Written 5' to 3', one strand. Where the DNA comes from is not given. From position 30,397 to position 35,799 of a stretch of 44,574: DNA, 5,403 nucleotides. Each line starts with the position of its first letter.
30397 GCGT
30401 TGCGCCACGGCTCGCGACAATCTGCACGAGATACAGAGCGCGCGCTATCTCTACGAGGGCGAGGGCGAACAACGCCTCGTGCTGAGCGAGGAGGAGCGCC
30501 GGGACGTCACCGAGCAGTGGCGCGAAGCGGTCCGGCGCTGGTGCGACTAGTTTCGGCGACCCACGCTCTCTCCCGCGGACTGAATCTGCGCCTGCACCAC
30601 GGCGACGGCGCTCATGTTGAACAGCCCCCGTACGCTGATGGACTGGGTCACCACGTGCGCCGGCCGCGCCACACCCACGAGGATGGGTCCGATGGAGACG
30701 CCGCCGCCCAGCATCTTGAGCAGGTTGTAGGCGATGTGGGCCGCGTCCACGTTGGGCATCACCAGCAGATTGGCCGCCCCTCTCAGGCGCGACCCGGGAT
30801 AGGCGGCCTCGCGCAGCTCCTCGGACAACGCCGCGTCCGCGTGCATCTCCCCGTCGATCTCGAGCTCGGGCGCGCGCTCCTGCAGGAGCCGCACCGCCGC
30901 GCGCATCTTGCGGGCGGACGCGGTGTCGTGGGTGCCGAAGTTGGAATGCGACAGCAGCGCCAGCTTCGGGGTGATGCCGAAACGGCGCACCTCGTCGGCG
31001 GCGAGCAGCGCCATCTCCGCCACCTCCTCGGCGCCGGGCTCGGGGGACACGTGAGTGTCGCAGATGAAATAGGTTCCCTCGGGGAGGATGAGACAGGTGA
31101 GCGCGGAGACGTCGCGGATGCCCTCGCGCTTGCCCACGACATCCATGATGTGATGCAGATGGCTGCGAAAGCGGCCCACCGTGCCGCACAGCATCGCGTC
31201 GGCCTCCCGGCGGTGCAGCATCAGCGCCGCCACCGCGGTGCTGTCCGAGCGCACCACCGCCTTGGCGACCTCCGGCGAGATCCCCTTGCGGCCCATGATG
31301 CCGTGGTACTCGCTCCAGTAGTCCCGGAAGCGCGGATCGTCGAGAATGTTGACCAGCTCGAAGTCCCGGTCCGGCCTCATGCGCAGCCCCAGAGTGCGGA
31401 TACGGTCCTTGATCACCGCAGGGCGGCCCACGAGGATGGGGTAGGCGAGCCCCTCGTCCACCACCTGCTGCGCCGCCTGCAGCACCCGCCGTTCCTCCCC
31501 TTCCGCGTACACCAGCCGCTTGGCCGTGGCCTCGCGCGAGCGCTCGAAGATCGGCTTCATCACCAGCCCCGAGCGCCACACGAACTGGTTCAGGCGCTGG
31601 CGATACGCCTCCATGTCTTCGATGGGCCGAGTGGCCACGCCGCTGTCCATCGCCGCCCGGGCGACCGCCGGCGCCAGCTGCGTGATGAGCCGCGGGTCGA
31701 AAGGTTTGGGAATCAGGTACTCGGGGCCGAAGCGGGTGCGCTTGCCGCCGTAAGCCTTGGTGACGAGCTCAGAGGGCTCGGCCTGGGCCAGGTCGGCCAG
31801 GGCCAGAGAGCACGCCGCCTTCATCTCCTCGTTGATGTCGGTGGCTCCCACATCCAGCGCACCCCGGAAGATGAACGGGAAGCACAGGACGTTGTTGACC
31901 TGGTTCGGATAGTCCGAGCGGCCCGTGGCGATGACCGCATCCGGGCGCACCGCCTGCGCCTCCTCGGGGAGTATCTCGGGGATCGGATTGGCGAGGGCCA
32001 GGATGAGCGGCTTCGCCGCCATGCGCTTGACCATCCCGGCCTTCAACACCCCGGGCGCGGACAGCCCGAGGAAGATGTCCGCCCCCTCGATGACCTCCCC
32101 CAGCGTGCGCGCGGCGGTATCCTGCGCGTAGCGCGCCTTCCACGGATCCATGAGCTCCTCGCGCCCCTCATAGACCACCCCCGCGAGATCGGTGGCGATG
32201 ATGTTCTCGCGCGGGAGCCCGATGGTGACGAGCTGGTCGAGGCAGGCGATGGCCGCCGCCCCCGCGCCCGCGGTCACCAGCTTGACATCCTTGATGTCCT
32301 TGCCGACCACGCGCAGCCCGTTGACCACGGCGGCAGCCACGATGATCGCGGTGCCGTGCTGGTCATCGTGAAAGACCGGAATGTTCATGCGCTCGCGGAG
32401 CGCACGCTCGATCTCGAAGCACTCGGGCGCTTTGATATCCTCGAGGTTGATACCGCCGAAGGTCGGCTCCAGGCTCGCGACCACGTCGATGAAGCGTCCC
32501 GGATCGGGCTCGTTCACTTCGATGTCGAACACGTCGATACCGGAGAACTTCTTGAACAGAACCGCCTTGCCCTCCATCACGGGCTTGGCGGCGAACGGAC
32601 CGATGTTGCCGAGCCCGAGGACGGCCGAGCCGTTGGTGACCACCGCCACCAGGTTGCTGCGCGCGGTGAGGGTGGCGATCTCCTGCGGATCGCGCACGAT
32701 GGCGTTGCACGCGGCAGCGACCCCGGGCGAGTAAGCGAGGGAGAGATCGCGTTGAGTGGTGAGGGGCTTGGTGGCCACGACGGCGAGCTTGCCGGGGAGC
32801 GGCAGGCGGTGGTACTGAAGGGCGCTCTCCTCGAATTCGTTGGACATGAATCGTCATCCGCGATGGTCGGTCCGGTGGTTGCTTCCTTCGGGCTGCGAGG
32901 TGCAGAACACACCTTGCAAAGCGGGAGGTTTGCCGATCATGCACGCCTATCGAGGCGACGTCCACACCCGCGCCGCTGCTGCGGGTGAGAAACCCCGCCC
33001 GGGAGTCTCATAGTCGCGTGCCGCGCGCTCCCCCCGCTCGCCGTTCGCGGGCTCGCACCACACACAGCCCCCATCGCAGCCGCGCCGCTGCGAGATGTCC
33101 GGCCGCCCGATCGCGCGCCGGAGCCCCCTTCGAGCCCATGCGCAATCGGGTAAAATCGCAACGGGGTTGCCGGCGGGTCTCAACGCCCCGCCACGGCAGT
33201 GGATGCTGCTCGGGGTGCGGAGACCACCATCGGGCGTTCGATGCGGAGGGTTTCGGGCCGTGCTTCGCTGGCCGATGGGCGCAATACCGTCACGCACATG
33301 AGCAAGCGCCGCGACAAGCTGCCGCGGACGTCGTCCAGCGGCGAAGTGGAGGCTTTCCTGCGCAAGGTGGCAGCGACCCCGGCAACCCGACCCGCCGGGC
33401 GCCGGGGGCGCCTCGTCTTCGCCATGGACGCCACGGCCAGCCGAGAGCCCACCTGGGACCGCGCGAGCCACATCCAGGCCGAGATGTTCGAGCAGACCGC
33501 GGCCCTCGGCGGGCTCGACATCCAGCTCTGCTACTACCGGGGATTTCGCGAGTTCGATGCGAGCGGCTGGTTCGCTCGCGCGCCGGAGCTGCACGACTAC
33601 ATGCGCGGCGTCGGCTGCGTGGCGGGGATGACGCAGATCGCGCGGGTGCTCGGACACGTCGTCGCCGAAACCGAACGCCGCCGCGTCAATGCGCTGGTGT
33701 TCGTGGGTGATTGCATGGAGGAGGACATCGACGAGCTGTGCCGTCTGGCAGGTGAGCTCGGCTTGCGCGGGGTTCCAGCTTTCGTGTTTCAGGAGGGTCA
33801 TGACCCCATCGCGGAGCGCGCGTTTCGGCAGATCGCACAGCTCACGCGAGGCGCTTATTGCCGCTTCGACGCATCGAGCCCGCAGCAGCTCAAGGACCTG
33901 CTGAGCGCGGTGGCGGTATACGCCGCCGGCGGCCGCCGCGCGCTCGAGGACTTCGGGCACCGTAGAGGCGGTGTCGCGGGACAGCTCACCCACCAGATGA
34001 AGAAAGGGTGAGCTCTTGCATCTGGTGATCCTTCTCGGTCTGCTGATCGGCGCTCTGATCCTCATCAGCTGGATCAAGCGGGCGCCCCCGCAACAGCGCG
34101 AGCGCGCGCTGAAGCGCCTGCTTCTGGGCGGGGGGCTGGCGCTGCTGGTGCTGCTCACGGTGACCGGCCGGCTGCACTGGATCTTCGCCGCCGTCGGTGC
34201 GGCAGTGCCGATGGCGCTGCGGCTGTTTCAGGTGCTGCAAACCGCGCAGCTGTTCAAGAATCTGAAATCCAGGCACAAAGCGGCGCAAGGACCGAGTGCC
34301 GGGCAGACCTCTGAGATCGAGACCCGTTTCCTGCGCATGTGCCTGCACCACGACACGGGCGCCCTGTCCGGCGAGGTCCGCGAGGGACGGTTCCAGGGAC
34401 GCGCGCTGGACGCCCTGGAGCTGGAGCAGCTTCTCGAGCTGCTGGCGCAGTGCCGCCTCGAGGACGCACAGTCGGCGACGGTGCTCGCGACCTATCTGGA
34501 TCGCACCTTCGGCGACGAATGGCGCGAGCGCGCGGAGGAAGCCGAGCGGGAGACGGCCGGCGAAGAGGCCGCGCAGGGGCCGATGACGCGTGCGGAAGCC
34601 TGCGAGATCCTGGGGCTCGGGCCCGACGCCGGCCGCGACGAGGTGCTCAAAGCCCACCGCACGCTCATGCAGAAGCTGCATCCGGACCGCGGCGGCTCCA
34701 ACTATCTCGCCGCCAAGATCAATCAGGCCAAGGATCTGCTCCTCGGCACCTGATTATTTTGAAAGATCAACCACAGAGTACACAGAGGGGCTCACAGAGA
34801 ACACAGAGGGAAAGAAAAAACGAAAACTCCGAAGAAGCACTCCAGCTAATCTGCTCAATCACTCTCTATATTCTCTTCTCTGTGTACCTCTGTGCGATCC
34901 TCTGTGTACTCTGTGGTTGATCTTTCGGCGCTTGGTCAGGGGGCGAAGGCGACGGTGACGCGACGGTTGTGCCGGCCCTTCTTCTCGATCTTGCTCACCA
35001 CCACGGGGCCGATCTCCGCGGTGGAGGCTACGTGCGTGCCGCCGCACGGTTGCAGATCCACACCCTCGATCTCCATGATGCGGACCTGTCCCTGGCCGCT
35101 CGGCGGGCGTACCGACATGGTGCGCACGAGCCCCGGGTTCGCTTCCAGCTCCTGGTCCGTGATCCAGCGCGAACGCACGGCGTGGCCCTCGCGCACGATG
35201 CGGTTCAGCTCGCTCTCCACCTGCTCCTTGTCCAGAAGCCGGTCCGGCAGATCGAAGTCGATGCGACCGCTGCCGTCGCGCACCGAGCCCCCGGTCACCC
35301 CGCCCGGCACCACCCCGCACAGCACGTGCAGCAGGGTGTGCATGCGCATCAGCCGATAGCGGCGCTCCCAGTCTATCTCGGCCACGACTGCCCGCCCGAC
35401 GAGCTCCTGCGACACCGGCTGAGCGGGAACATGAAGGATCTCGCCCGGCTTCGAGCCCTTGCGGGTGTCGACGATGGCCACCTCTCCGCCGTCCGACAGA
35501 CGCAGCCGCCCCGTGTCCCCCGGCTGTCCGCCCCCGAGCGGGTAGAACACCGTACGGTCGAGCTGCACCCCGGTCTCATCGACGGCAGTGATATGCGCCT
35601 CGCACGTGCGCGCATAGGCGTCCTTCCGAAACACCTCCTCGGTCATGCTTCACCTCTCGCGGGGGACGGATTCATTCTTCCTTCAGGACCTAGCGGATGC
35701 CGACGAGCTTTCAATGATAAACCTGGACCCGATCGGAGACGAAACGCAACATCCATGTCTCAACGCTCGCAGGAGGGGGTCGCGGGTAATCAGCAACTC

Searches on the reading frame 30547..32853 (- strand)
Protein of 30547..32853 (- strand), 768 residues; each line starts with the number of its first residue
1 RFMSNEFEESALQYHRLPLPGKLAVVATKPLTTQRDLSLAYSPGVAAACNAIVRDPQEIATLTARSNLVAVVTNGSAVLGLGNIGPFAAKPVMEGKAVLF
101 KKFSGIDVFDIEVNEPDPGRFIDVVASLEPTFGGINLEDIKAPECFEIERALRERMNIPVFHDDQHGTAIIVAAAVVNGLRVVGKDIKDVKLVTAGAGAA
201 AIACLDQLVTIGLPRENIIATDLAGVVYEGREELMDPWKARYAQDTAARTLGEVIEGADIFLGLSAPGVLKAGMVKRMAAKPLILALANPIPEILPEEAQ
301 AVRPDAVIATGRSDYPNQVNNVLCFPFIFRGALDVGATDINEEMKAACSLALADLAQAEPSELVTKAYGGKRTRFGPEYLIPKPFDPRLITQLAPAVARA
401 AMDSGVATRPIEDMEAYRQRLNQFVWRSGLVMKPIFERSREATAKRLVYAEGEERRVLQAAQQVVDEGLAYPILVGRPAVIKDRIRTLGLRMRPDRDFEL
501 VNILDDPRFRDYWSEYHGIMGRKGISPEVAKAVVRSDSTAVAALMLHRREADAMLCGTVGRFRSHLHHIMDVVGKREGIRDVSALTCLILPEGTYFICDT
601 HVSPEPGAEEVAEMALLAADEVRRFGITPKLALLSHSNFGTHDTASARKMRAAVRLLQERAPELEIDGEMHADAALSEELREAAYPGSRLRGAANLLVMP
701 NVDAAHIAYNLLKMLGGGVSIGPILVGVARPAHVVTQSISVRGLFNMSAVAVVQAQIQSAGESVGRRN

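Call 17: search_protein_families(library=pfam, max_evalue=0.001, proteins=[window:30547-32853:-])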
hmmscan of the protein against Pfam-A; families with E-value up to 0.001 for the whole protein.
window:30547-32853:- (768 aa): 3 families
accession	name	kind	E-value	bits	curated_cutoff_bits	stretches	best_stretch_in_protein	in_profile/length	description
PF01515.24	PTA_PTB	-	2.6e-90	303.5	24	1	431-752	2-319/319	Phosphate acetyl/butaryl transferase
PF00390.24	malic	-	2.2e-28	99.7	23.1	1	22-153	3-182/182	Malic enzyme, N-terminal domain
PF03949.21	Malic_M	-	2.6e-19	70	23.5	1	167-359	3-228/258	Malic enzyme, NAD binding domain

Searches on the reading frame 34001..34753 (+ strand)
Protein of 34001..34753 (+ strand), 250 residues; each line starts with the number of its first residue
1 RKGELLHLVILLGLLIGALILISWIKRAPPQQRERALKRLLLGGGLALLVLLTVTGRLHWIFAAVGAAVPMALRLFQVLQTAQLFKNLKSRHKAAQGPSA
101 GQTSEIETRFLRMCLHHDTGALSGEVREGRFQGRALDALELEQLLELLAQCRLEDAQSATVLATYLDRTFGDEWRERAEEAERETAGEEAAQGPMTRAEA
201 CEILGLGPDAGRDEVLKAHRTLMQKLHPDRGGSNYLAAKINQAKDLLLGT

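Call 17: search_protein_families(library=pfam, max_evalue=0.001, proteins=[window:34001-34753:+])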
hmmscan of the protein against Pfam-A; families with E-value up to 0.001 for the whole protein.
window:34001-34753:+ (250 aa): 2 families
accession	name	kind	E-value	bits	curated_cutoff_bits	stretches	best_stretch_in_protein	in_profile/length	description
PF00226.36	DnaJ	-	1.3e-05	25.7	27.8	1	202-242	4-48/63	DnaJ domain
PF03656.18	Pam16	-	0.00012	22.6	30.3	1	179-245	41-105/127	Pam16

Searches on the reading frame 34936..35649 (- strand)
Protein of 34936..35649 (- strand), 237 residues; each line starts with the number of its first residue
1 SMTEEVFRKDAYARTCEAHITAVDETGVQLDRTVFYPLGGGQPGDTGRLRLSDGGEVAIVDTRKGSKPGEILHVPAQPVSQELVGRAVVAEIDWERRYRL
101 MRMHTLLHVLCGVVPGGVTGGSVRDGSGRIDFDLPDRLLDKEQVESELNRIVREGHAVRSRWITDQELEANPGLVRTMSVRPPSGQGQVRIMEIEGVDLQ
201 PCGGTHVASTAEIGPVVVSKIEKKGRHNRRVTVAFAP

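Call 18: search_protein_families(library=pfam, max_evalue=0.001, proteins=[window:34936-35649:-])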
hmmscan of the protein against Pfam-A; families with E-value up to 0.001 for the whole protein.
window:34936-35649:- (237 aa): 2 families
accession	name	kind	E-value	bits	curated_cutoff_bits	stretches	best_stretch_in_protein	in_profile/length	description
PF07973.19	tRNA_SAD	-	1.1e-11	45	24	1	189-231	1-43/44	Threonyl and Alanyl tRNA synthetase second additional domain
PF01411.24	tRNA-synt_2c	-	3.9e-10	39.3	30.3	1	15-96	474-552/552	tRNA synthetases class II (A)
